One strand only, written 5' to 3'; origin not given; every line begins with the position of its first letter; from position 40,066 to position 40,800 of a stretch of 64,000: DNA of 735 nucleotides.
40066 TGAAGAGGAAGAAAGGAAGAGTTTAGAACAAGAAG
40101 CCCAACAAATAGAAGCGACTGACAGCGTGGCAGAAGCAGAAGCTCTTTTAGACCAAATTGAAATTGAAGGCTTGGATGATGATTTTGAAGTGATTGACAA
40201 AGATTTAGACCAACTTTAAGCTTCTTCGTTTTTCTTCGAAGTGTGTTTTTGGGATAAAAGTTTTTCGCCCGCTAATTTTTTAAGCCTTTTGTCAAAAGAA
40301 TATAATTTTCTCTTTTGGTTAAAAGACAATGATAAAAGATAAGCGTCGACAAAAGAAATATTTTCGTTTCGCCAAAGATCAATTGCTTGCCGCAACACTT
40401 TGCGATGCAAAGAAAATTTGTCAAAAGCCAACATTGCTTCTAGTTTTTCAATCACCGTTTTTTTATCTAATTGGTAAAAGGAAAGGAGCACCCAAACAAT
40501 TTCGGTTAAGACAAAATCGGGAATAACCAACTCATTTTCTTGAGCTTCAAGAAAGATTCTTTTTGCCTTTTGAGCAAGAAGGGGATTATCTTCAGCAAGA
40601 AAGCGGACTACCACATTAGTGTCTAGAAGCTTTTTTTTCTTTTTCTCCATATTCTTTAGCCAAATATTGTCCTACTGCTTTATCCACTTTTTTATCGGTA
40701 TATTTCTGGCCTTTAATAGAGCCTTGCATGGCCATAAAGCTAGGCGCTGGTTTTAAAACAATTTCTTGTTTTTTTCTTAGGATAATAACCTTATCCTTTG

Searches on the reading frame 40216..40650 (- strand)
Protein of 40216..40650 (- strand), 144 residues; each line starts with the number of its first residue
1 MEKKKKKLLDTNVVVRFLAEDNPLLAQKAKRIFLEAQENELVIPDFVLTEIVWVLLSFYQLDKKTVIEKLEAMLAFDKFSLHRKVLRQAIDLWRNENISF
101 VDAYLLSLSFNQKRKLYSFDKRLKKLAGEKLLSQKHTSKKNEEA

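Call 33: search_protein_families(library=pfam, proteins=[window:40216-40650:-])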
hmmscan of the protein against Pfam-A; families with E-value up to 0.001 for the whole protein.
window:40216-40650:- (144 aa): 1 family
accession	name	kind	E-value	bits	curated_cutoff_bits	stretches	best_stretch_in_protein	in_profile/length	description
PF01850.27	PIN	-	1.6e-13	51.7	23.6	1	8-128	2-119/120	PIN domain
